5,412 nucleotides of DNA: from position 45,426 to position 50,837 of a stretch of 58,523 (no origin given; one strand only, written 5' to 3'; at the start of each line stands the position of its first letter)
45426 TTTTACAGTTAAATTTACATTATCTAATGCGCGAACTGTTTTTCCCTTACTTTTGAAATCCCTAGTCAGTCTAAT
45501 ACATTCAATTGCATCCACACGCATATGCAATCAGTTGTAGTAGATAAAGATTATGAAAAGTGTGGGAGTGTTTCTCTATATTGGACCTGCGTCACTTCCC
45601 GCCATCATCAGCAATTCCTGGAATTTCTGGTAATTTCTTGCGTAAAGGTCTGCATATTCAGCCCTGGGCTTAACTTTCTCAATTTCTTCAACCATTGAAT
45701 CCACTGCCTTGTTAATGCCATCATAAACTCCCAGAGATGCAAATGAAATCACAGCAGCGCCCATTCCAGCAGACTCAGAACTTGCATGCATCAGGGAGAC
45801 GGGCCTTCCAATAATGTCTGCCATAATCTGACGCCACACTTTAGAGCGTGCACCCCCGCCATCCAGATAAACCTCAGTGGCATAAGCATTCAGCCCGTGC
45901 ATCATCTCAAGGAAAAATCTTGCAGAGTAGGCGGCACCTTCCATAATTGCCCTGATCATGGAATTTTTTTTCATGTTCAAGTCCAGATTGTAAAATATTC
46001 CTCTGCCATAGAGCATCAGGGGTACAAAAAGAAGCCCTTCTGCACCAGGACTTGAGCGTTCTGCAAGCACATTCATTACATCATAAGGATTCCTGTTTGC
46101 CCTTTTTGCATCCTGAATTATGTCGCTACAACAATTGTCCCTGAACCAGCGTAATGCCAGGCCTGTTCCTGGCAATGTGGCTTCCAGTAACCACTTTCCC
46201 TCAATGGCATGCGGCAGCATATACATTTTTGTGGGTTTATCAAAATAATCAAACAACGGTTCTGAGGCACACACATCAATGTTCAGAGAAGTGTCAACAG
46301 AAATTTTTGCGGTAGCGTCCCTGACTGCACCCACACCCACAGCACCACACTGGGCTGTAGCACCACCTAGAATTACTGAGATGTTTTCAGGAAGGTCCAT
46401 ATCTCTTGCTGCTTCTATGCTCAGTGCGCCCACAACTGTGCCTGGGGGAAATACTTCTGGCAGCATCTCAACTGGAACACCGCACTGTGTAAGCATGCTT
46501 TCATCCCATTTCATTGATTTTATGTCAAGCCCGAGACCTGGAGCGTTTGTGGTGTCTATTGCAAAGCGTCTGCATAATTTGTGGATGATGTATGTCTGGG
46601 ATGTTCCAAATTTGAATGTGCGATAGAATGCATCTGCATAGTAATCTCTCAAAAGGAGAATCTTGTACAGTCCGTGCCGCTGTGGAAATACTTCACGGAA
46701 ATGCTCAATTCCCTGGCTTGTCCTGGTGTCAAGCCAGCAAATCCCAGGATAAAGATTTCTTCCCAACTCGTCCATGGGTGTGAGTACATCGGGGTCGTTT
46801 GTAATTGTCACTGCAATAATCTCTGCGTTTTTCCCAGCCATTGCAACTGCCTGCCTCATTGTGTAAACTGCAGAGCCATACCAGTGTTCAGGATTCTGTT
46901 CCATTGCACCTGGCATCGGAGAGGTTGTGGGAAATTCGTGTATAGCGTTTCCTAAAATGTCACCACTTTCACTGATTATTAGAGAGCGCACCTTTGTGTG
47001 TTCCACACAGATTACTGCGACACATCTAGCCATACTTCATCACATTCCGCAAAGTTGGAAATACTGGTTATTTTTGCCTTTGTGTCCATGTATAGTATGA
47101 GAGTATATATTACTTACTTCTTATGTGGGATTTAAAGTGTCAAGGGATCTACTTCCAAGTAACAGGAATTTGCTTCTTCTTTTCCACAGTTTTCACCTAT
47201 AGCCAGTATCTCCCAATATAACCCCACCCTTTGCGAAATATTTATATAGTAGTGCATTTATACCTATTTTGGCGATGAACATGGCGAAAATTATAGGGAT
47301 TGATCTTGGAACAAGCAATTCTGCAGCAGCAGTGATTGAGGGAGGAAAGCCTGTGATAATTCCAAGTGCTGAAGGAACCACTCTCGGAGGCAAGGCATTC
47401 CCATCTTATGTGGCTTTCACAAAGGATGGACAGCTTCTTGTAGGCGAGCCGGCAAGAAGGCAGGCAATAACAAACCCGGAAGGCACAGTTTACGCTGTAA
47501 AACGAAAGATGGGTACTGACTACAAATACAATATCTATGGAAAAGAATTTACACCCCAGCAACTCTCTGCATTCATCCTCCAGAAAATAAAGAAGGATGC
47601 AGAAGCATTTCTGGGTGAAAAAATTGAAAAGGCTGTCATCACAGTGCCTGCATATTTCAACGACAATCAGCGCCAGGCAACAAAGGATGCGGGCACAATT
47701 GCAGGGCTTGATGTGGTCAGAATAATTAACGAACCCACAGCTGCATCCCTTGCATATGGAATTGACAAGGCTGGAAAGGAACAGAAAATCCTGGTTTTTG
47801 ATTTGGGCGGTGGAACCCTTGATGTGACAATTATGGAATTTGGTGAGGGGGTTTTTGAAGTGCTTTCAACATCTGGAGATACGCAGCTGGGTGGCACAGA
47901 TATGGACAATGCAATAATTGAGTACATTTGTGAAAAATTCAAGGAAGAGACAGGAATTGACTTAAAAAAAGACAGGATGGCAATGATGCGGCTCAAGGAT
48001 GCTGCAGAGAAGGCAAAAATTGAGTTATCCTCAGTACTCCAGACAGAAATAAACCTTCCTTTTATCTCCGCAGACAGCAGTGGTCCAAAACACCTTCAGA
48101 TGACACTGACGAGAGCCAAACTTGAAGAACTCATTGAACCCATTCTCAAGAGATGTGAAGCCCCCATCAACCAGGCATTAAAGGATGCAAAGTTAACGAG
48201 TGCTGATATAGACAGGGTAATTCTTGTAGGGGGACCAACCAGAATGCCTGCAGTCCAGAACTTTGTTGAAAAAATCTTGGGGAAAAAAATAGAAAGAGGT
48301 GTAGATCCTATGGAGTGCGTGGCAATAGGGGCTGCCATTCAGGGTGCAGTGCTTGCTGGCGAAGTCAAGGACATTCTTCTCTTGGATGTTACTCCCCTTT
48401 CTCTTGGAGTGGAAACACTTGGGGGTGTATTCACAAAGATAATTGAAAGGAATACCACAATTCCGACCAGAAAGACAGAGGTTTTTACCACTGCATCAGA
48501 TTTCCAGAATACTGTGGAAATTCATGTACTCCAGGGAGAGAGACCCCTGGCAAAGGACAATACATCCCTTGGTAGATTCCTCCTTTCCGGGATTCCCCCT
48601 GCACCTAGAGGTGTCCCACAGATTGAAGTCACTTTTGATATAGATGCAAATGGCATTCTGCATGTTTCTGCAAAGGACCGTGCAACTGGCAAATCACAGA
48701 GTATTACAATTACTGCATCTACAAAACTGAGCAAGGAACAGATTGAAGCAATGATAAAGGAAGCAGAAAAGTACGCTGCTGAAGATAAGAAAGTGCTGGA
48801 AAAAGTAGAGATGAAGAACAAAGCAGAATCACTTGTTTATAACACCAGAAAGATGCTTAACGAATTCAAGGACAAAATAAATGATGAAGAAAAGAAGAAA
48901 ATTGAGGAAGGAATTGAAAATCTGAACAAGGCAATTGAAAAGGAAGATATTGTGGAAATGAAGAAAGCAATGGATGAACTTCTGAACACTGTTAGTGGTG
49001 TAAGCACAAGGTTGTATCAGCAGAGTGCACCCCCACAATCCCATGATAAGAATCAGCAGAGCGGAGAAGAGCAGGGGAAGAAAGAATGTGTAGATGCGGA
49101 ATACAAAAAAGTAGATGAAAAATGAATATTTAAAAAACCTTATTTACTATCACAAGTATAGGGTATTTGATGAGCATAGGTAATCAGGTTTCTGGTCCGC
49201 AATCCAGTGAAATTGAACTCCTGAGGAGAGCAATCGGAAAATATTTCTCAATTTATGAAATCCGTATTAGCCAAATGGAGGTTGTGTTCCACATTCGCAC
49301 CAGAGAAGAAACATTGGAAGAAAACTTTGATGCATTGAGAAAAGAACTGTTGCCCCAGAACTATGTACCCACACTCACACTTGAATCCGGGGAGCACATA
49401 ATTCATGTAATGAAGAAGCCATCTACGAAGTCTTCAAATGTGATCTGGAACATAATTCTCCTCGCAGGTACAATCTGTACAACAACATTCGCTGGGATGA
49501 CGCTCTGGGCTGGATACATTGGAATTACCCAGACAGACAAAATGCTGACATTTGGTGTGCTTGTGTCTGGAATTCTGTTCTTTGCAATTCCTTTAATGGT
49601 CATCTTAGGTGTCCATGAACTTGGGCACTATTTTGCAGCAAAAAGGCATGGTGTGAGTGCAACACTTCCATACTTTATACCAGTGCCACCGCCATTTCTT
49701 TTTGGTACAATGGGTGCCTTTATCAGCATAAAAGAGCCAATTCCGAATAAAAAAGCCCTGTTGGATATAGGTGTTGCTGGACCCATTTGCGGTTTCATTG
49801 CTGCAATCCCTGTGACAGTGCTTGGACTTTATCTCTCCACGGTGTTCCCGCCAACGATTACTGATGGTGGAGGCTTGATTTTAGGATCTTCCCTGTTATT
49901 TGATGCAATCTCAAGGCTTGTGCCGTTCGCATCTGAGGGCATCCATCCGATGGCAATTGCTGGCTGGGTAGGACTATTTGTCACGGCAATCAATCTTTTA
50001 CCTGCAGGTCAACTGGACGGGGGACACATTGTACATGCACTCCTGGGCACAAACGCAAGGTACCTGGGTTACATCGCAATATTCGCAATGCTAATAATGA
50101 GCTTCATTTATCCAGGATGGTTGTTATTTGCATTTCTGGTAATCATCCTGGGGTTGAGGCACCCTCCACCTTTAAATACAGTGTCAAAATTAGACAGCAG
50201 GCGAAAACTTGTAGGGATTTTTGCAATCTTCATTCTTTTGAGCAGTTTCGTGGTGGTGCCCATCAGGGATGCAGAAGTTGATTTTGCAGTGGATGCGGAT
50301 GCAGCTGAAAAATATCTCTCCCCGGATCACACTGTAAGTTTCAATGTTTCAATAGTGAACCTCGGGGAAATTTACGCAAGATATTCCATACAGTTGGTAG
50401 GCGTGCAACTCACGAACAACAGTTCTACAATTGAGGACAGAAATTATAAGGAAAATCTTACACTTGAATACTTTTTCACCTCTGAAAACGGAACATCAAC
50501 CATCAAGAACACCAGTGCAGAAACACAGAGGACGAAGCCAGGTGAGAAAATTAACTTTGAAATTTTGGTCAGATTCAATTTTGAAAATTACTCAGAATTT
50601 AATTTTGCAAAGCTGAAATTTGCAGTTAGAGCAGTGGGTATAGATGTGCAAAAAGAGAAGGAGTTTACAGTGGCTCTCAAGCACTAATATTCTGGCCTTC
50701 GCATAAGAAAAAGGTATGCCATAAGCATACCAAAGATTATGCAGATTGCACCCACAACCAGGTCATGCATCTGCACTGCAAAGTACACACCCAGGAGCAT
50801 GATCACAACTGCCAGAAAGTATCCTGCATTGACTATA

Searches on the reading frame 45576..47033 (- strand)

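Call 56: search_protein_families(library=pfam, proteins=[window:45576-47033:-], max_evalue=0.00001)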
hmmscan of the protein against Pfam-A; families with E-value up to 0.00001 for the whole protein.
window:45576-47033:- (485 aa): 2 families
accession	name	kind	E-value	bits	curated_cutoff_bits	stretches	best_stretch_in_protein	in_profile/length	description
PF00370.27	FGGY_N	-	4.2e-32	112.1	28.8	1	13-233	10-245/245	FGGY family of carbohydrate kinases, N-terminal domain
PF02782.22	FGGY_C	-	1.5e-20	74.3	27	1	244-431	3-195/198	FGGY family of carbohydrate kinases, C-terminal domain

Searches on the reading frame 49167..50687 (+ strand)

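Call 56: search_protein_families(library=pfam, proteins=[window:49167-50687:+], max_evalue=0.00001)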
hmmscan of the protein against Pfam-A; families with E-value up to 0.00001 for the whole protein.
window:49167-50687:+ (506 aa): 1 family
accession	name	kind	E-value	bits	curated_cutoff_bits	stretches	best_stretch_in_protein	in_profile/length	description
PF02163.28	Peptidase_M50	-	3.2e-22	79.4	27.2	1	138-296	1-197/221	Peptidase family M50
